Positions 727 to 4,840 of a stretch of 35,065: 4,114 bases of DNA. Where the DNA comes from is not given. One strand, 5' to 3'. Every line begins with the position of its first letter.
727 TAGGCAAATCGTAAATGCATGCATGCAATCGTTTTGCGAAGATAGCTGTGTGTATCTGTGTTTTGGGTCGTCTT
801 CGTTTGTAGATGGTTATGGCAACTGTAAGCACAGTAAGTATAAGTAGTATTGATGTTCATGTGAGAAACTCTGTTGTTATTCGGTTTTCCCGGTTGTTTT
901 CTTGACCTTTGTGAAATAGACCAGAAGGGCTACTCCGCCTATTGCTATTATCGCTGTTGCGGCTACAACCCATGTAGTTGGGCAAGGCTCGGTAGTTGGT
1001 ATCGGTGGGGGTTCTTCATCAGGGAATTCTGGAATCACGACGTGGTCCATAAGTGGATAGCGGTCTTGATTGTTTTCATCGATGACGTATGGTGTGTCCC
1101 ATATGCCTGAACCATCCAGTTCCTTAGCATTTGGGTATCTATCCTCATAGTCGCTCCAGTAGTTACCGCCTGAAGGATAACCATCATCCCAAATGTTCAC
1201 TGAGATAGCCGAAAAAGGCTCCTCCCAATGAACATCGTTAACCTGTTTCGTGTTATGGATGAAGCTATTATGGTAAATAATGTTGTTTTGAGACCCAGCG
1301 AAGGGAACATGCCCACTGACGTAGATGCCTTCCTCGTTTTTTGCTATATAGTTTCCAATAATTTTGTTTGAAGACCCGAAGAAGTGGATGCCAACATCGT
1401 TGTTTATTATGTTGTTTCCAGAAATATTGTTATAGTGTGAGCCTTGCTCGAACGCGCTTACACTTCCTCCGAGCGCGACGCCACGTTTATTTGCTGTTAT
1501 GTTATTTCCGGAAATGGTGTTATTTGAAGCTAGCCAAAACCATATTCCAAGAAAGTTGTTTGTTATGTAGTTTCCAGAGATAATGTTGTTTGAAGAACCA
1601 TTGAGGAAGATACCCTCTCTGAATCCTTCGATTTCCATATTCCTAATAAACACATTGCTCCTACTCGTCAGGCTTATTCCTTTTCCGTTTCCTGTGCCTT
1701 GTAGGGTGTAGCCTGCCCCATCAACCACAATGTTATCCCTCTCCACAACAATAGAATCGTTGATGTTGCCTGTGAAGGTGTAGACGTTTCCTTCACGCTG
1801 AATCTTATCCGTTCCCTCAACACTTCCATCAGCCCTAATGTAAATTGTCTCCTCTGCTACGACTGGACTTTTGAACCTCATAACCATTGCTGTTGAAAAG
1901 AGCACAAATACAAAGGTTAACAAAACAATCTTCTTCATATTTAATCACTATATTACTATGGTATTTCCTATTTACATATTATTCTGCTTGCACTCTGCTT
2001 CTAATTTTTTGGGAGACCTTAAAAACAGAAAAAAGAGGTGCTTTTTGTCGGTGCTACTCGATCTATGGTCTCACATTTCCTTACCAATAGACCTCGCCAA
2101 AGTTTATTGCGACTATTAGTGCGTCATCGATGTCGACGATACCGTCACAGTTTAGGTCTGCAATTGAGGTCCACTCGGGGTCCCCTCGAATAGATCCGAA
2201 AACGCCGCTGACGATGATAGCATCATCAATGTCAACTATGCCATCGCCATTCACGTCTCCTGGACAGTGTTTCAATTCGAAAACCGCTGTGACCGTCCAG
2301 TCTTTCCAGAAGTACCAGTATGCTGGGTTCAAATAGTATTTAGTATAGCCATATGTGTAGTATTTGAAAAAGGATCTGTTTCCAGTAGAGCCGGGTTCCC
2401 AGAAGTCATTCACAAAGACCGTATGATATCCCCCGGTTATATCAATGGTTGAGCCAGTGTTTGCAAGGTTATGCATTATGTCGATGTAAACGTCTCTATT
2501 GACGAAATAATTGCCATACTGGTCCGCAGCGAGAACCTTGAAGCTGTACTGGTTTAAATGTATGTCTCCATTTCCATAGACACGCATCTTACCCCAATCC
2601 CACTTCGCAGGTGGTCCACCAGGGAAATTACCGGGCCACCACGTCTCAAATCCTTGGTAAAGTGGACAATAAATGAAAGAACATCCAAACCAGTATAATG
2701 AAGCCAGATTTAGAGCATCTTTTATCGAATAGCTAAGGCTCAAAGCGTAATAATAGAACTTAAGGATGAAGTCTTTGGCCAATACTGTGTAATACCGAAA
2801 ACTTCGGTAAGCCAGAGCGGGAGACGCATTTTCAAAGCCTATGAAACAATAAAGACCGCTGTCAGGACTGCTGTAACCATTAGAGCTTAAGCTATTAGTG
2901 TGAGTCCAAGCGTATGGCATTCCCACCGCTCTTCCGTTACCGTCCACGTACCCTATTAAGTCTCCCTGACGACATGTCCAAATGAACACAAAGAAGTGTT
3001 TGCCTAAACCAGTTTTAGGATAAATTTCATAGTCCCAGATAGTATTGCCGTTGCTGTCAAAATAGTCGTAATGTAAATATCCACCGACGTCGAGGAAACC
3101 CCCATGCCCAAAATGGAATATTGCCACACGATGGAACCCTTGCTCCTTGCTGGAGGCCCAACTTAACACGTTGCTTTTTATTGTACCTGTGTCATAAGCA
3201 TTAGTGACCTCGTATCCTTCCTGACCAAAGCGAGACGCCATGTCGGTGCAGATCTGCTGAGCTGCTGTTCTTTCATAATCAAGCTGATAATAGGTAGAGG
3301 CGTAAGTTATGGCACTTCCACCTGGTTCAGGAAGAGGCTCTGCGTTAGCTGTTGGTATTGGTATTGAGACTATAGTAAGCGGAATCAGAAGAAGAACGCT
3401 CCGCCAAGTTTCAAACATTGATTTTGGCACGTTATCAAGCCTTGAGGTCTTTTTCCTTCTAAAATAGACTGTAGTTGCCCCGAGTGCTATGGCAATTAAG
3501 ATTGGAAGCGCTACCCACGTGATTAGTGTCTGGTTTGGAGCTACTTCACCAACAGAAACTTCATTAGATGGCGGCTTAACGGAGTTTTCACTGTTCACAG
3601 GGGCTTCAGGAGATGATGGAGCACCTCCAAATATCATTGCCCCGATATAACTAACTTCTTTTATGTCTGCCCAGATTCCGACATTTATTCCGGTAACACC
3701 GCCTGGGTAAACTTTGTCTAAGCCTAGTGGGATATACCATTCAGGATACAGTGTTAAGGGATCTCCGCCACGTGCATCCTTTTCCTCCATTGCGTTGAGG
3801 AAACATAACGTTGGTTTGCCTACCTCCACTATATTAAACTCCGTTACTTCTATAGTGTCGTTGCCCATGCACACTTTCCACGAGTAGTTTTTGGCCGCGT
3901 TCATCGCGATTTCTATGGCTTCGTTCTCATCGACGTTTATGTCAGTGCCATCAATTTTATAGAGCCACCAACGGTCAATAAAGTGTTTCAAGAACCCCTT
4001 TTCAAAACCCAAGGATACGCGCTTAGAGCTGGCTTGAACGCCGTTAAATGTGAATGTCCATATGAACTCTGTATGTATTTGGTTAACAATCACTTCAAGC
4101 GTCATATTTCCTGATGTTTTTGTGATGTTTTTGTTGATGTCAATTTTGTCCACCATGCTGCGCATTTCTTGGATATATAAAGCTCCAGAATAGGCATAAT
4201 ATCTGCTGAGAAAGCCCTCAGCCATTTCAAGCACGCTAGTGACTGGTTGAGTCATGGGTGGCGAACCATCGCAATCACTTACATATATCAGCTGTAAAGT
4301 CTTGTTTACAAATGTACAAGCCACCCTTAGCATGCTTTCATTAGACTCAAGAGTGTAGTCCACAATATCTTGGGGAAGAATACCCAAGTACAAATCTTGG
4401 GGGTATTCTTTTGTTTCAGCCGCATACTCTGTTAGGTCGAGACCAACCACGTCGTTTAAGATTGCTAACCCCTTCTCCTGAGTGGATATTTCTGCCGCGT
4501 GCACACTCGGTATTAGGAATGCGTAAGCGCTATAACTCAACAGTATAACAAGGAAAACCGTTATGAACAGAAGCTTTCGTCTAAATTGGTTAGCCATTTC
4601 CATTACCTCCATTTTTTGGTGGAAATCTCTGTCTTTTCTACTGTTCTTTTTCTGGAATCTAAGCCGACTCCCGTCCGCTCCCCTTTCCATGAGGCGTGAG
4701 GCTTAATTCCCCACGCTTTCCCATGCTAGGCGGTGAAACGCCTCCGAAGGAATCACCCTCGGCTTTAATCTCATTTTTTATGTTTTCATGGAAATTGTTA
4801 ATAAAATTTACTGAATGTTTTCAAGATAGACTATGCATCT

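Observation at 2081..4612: In-frame fusion of an anchored PepSY-like ectodomain to a second secreted module (His-Cys domain plus dockerin) through a TM hairpin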

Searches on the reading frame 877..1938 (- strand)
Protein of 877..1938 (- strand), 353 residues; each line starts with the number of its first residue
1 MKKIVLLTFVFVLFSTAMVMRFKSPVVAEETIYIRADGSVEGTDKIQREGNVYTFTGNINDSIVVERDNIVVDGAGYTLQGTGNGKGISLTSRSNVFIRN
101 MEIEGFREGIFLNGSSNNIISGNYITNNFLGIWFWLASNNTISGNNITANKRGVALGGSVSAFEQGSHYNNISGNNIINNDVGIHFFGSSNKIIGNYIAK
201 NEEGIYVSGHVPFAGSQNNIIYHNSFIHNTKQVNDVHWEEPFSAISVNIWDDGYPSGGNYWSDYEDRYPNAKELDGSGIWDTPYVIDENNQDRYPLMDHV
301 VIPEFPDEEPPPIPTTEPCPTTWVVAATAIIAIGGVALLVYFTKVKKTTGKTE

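Call 3: search_protein_families(library=pfam, proteins=[window:877-1938:-], max_evalue=1)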
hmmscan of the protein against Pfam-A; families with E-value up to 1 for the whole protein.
window:877-1938:- (353 aa): 3 families
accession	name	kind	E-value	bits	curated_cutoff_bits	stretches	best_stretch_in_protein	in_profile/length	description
PF05048.19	NosD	-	1.3e-26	93.8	23.6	2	163-265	109-211/212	Periplasmic copper-binding protein (NosD)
PF13229.12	Beta_helix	-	7.5e-18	65.1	25.9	2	82-225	21-157/158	Right handed beta helix region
PF07602.17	DUF1565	-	0.0034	17.2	20.3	2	31-181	69-227/257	Protein of unknown function (DUF1565)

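Call 4: search_protein_families(library=ncbifam, proteins=[window:877-1938:-], max_evalue=1)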
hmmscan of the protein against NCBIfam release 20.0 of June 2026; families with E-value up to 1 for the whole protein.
window:877-1938:- (353 aa): 4 families
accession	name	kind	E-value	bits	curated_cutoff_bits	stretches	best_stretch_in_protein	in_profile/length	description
TIGR04247.1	NosD_copper_fam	subfamily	3.8e-17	62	300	3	78-156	120-198/377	nitrous oxide reductase family maturation protein NosD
TIGR03804.1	para_beta_helix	repeat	8.2e-16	57.4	19.45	4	109-151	1-43/44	parallel beta-helix repeat protein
NF047854.1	LIC10774_subfam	equivalog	0.0014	17.6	380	2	48-158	153-275/358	LIC10774/LIC10365 family surface protein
NF033732.0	borfam95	equivalog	0.2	11.5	60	1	1-65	1-65/176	exported protein A EppA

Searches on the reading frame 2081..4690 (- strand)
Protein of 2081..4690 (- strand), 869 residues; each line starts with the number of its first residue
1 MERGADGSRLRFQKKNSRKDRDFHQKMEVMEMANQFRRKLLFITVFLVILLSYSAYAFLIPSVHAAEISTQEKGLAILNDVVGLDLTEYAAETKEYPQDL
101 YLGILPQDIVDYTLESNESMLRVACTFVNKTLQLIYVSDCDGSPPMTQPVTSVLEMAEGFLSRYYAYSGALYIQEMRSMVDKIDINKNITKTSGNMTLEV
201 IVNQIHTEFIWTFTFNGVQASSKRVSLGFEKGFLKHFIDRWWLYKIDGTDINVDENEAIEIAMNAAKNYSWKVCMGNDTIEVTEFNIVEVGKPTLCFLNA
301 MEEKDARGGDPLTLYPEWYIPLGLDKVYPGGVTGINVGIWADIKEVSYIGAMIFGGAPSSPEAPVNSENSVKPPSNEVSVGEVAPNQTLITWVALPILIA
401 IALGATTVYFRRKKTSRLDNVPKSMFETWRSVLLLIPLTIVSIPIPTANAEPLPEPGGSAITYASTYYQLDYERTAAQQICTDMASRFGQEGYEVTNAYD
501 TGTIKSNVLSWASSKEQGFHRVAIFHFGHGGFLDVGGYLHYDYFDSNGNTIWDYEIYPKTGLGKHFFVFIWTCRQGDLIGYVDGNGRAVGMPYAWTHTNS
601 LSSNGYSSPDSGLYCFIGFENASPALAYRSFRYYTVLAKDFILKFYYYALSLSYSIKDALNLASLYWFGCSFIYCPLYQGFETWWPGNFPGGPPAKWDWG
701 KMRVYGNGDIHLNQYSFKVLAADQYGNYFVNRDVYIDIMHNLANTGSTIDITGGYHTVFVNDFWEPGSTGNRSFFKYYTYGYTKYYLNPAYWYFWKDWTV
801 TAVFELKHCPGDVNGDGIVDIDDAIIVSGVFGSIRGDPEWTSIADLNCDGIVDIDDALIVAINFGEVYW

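Call 3: search_protein_families(library=pfam, proteins=[window:2081-4690:-], max_evalue=1)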
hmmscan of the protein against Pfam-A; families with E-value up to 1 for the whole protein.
window:2081-4690:- (869 aa): 4 families
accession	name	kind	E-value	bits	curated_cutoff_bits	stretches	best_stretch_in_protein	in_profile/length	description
PF00404.24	Dockerin_1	-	1.2e-05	25.8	22.9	1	810-860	1-52/57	Dockerin type I domain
PF13517.12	FG-GAP_3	-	0.038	15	26.9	0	808-821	46-59/61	FG-GAP-like repeat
PF19628.4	DUF6132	-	0.086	12.9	23.2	0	392-411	7-26/60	Family of unknown function (DUF6132)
PF15849.10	DUF4722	-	0.26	11.5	27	1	460-517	45-98/167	Domain of unknown function (DUF4722)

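Call 4: search_protein_families(library=ncbifam, proteins=[window:2081-4690:-], max_evalue=1)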
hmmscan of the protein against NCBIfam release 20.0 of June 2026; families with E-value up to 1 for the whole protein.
window:2081-4690:- (869 aa): 1 family
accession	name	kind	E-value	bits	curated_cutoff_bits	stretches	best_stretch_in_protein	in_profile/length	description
NF041540.1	dockerin_GC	domain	0.12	12.8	29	1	809-858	1-57/67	GC-type dockerin domain-anchored protein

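Call 6: find_homologous_proteins(query=window:2081-4612:-, max_evalue=0.001)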
Query window:2081-4612:- (843 aa): 35 proteins with E <= 0.001 among 8000 candidates.
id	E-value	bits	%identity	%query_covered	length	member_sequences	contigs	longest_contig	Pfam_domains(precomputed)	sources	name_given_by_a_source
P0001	0.0e+0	1976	100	99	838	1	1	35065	PF00404.25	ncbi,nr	ncbi:hypothetical protein IBX38_00010 [Candidatus Bathyarchaeota archaeon]|nr:hypothetical protein [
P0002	1.9e-236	805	51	95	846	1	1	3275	-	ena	-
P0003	2.4e-185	636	70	49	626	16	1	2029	PF04151.22,PF00404.25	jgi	jgi:hypothetical protein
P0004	3.3e-158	546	50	59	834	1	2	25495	-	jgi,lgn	jgi:hypothetical protein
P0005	3.2e-157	543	41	89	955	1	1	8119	PF00801.27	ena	-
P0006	4.2e-157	543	42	87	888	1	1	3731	PF08308.18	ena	-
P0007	7.0e-154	532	46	81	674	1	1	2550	-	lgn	-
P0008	2.9e-145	504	43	81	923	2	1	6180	PF18998.7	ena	-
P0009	2.2e-143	497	43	81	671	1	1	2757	-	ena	-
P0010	5.3e-142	493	41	81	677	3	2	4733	-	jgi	-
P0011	3.0e-136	474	42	77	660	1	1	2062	-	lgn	-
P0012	2.7e-135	471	40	80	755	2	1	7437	-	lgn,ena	-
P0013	4.1e-135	470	41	80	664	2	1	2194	-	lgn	-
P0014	5.6e-131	456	41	80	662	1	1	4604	-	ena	-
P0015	9.2e-129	449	36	88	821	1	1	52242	PF18998.7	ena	-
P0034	9.7e-73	264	31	81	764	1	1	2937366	-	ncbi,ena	-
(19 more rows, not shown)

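Call 23: find_encoding_contigs(protein=P0034, flank=10000, max_places=2)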
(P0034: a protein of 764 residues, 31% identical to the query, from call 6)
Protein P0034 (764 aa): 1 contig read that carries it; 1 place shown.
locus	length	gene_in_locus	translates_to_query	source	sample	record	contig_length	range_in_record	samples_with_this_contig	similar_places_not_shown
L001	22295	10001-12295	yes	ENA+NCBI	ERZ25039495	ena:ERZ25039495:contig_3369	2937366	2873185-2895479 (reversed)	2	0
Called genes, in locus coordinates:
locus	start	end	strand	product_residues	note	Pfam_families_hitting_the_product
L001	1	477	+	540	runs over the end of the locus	PF01921:tRNA-synt_1f, PF19269:Anticodon_2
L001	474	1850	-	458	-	-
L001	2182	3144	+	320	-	-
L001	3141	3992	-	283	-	-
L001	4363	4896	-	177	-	-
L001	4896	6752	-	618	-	PF01011:PQQ (faint), PF13360:PQQ_2, PF13570:Beta-prop_ACSF4, PF13360:PQQ_2, PF13570:Beta-prop_ACSF4, PF13360:PQQ_2, PF02366:PMT, PF13231:PMT_2, +2 more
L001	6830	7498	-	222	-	PF01865:PhoU_div, PF01895:PhoU (faint)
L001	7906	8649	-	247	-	PF01933:CofD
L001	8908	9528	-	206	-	PF01015:Ribosomal_S3Ae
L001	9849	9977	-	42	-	-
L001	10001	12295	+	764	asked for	-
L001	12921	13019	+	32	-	-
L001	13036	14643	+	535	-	PF05048:NosD, PF13229:Beta_helix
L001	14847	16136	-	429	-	PF02403:Seryl_tRNA_N, PF00587:tRNA-synt_2b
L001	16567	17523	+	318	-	PF04389:Peptidase_M28 (faint), PF05343:Peptidase_M42, PF01546:Peptidase_M20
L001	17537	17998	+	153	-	PF09719:C_GCAxxG_C_C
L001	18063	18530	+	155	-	PF01951:Archease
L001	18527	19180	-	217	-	PF00406:ADK, PF13207:AAA_17, PF13238:AAA_18 (weak), PF05191:ADK_lid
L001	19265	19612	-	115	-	PF14114:DUF4286 (weak)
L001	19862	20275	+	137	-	PF00999:Na_H_Exchanger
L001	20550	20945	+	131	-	PF00999:Na_H_Exchanger (weak)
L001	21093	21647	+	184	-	-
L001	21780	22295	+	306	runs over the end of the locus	PF00753:Lactamase_B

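Call 24: find_encoding_contigs(protein=P0015, flank=10000, max_places=2)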
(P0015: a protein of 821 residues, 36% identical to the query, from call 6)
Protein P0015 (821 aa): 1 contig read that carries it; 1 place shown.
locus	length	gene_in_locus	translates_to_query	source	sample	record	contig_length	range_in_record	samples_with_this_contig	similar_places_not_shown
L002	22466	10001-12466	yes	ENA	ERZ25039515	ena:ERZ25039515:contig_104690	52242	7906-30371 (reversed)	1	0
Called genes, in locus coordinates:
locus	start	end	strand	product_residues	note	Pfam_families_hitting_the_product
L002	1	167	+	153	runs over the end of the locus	-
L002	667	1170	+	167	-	-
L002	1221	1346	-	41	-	-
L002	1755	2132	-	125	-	PF19851:DUF6326 (weak)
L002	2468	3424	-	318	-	PF01040:UbiA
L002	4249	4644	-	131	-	PF03692:CxxCxxCC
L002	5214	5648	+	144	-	-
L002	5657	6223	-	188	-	PF00149:Metallophos (weak), PF12850:Metallophos_2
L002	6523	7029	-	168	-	PF13404:HTH_AsnC-type, PF13412:HTH_24, PF18024:HTH_50 (weak)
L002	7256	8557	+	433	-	PF04389:Peptidase_M28 (weak), PF01546:Peptidase_M20, PF07687:M20_dimer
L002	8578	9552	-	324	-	-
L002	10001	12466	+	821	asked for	PF18998:Flg_new_2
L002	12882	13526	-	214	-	-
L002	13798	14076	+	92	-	-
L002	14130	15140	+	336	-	PF08068:DKCLD, PF01509:TruB_N, PF16198:TruB_C_2, PF01472:PUA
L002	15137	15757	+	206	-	PF05175:MTS, PF06325:PrmA, PF10294:Methyltransf_16 (weak), PF13847:Methyltransf_31, PF08242:Methyltransf_12 (weak), PF13649:Methyltransf_25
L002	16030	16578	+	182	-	-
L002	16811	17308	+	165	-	PF00583:Acetyltransf_1, PF13673:Acetyltransf_10 (faint), PF13508:Acetyltransf_7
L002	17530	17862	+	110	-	-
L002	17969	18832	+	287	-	PF21686:LigD_Prim-Pol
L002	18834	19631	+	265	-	PF02735:Ku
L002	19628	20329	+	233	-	PF01068:DNA_ligase_A_M, PF01331:mRNA_cap_enzyme (faint)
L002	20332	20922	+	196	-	PF04679:DNA_ligase_A_C, PF13298:LigD_N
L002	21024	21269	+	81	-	PF01904:DUF72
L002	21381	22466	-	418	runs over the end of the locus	PF08317:Spc7 (faint), PF24161:CCDC39, PF02183:HALZ (faint), PF11559:ADIP (faint)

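Call 68: search_protein_families(library=padloc, proteins=[window:2081-4597:-], max_evalue=0.01)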
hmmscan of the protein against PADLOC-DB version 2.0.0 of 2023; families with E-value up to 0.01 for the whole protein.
window:2081-4597:- (838 aa): 0 families
